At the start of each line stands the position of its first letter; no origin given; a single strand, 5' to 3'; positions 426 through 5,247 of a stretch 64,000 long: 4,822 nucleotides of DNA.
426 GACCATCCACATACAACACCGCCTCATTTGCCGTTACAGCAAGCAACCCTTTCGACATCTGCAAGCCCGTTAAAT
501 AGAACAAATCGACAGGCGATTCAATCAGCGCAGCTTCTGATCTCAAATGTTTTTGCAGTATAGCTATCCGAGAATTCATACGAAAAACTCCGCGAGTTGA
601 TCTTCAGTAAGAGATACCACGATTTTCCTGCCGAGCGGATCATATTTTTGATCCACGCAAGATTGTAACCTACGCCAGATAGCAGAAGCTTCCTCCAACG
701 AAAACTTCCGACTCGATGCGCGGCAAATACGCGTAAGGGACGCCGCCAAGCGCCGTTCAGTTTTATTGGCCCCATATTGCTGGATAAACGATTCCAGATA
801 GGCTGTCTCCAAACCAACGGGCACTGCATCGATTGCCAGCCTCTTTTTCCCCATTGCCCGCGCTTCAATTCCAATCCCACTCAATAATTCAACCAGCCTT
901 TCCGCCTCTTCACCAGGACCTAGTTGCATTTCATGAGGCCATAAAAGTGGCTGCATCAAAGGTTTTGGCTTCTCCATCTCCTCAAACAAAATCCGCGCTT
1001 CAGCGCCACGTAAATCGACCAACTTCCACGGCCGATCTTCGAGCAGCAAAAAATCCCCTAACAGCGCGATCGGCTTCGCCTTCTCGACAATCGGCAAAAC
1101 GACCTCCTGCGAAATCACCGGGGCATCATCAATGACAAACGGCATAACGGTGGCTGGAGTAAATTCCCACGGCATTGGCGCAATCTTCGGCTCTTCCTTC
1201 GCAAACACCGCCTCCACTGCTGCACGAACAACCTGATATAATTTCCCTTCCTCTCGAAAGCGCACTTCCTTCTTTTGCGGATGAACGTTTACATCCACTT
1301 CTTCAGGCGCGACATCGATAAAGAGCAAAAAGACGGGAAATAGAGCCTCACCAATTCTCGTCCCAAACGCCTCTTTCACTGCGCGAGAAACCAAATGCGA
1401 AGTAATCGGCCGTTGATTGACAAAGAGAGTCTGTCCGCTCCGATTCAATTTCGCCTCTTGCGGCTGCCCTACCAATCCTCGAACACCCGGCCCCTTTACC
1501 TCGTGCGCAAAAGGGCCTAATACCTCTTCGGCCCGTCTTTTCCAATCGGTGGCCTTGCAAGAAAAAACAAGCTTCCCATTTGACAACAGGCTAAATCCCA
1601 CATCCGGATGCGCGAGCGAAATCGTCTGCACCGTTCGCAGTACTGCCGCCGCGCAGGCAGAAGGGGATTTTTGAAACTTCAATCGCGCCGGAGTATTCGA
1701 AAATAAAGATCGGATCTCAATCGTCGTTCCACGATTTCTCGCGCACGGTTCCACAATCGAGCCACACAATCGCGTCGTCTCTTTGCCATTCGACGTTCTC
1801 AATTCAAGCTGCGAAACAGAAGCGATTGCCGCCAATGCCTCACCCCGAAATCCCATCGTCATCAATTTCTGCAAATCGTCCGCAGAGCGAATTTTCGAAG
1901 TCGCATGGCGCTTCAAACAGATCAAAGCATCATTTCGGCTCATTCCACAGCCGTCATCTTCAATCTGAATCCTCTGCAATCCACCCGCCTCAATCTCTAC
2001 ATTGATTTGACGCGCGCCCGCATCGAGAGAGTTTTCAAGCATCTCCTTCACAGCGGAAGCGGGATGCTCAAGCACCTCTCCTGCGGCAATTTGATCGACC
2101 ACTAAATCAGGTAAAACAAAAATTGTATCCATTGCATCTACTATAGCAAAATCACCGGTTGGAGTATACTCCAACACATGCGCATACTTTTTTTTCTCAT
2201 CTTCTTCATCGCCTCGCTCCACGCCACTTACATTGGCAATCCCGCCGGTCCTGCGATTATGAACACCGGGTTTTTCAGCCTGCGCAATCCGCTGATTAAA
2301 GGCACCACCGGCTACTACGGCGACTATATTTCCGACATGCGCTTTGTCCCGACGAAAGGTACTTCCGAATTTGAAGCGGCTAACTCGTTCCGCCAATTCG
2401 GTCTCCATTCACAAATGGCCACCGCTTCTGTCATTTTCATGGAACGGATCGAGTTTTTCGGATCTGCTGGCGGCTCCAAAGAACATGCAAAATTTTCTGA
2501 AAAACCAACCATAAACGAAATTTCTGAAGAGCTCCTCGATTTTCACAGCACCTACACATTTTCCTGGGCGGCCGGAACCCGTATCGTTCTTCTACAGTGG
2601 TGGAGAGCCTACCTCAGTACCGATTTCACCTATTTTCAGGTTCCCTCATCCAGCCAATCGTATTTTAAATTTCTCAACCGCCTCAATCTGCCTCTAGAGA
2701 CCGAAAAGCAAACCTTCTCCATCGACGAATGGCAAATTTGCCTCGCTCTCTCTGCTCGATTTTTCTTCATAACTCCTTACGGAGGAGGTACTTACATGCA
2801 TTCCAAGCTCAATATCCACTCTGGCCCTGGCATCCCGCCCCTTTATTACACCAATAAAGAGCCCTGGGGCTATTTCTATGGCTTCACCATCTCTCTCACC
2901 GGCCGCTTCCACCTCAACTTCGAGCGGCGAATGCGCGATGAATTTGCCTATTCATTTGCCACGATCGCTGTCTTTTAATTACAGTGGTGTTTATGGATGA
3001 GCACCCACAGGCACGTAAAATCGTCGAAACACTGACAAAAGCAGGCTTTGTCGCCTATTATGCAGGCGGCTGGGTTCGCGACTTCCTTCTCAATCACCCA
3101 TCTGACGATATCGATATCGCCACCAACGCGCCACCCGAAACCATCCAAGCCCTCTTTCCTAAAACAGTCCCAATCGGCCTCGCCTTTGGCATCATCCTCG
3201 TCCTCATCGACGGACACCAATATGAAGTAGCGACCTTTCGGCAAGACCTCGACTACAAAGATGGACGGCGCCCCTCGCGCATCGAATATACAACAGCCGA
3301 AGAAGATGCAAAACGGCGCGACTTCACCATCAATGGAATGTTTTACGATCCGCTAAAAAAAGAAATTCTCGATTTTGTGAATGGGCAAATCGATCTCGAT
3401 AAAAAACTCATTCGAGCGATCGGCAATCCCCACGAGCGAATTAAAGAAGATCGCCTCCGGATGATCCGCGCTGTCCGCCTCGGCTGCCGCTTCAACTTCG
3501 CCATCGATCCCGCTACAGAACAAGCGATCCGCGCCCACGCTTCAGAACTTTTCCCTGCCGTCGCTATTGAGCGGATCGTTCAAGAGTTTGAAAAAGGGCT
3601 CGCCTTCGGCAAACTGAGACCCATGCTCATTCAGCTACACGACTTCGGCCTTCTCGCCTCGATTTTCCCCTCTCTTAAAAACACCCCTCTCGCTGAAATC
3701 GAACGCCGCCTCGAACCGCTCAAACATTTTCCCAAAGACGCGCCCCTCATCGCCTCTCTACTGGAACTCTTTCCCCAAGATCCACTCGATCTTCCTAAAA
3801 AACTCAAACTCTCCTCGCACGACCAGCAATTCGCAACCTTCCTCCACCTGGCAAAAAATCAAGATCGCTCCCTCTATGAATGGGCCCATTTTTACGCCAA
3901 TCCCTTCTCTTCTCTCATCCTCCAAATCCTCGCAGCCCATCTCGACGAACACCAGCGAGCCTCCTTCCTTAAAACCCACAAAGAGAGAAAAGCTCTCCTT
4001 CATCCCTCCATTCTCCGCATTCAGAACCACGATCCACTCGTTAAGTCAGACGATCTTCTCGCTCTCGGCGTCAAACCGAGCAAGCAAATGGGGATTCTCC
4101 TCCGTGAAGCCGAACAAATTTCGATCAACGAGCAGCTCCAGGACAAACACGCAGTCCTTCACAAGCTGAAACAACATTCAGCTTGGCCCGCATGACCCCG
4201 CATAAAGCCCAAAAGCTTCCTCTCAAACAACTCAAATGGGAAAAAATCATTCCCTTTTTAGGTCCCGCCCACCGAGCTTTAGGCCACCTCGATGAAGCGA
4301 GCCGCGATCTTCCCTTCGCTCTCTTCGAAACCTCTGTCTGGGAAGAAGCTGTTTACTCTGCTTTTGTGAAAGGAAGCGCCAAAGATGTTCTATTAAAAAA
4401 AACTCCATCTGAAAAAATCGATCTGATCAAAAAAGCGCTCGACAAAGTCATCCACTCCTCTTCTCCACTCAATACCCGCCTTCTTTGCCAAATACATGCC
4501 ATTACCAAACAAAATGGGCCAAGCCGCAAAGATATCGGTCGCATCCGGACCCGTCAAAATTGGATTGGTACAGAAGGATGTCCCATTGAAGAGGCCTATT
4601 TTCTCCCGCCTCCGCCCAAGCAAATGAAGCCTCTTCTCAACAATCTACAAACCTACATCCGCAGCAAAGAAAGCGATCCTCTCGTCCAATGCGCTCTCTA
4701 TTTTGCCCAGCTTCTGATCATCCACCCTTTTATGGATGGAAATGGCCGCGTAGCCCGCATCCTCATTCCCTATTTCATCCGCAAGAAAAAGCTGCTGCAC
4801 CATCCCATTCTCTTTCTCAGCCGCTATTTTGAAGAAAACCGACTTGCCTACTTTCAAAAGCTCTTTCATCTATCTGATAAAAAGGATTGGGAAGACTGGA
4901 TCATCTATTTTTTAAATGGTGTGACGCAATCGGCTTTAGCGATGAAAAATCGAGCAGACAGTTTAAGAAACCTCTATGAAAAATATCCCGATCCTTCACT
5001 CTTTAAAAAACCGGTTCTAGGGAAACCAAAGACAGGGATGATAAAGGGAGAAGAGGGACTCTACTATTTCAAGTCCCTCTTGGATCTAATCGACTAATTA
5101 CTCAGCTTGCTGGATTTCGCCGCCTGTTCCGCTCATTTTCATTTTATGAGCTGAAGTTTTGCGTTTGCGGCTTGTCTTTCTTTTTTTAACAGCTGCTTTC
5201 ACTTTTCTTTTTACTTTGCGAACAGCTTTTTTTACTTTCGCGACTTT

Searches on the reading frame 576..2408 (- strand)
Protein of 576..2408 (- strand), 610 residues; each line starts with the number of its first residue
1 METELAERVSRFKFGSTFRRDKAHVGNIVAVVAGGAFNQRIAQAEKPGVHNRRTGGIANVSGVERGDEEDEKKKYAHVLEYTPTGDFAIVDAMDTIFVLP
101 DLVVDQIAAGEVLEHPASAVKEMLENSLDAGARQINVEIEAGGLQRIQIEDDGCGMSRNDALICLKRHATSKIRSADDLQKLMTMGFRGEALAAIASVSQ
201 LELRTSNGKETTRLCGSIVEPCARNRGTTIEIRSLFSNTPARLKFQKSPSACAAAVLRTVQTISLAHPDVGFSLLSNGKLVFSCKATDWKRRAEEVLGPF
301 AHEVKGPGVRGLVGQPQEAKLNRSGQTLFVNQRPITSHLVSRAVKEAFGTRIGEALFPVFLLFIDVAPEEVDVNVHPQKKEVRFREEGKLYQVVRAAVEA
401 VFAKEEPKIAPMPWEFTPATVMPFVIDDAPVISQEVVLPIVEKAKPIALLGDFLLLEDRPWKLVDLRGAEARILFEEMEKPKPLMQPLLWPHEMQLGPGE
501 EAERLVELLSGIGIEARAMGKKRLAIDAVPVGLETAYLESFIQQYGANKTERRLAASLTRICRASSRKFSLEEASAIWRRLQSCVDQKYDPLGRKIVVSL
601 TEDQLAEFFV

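Call 16: search_protein_families(library=pfam, proteins=[window:576-2408:-], max_evalue=0.00001)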
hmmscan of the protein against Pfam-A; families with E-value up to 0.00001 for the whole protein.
window:576-2408:- (610 aa): 3 families
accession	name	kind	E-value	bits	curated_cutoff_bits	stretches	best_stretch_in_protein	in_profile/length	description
PF01119.25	DNA_mis_repair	-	5e-29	100.8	26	1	298-401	14-117/119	DNA mismatch repair protein, C-terminal domain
PF13589.12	HATPase_c_3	-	9.7e-12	45.5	25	1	117-210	4-97/137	Histidine kinase-, DNA gyrase B-, and HSP90-like ATPase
PF08676.16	MutL_C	-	2.9e-10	40.4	25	1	463-562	19-127/142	MutL C terminal dimerisation domain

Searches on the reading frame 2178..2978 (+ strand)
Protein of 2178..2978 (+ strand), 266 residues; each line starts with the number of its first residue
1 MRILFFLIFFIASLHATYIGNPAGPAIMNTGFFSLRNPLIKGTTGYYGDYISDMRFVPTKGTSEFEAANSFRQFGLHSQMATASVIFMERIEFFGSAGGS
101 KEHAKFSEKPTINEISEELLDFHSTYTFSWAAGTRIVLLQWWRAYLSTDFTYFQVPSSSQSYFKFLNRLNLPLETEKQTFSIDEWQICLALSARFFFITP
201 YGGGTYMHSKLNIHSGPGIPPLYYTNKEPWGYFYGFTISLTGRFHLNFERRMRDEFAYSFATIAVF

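Call 68: search_protein_families(library=pfam, proteins=[window:2178-2978:+], max_evalue=0.01)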
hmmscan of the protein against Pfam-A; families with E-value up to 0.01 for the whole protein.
window:2178-2978:+ (266 aa): 2 families
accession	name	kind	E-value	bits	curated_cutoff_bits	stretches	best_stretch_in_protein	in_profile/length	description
PF01308.23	Chlam_OMP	-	4.3e-06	26.1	20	0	174-207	264-297/397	Chlamydia major outer membrane protein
PF20230.4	DUF6588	-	0.0086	15.7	27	0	145-213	208-258/319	Family of unknown function (DUF6588)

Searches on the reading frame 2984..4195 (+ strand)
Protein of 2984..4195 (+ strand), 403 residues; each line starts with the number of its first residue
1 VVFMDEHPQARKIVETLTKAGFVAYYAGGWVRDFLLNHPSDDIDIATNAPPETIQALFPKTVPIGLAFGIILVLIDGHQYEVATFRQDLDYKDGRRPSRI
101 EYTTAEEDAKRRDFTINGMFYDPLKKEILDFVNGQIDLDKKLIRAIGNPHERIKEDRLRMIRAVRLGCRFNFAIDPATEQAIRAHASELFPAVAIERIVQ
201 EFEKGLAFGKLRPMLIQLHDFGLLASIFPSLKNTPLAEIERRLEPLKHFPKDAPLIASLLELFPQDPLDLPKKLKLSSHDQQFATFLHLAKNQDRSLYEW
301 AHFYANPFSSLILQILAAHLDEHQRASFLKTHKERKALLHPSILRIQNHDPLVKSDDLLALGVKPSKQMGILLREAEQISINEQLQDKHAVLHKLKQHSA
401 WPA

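Call 16: search_protein_families(library=pfam, proteins=[window:2984-4195:+], max_evalue=0.00001)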
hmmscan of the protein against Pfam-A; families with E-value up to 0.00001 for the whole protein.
window:2984-4195:+ (403 aa): 2 families
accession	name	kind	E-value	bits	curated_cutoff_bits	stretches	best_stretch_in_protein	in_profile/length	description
PF01743.26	PolyA_pol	-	1.8e-37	129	23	1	24-144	1-126/126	Poly A polymerase head domain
PF12627.12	PolyA_pol_RNAbd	-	9e-13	48.2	22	1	171-232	1-61/64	Probable RNA and SrmB- binding site of polymerase A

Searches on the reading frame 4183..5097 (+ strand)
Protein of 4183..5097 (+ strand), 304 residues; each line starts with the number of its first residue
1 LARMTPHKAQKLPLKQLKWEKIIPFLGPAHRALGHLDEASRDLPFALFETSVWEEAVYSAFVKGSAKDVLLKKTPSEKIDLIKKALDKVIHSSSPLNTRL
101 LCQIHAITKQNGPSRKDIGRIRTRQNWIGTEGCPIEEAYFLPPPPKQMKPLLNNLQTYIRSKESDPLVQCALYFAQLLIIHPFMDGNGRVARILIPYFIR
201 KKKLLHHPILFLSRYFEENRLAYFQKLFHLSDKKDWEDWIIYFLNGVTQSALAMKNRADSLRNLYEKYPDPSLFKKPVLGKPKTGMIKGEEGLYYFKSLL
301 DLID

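Call 68: search_protein_families(library=pfam, proteins=[window:4183-5097:+], max_evalue=0.01)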
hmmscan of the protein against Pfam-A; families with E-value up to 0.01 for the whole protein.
window:4183-5097:+ (304 aa): 1 family
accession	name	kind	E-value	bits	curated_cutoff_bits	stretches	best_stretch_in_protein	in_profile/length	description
PF02661.23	Fic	-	3.2e-18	66.8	24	1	95-198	1-92/93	Fic/DOC family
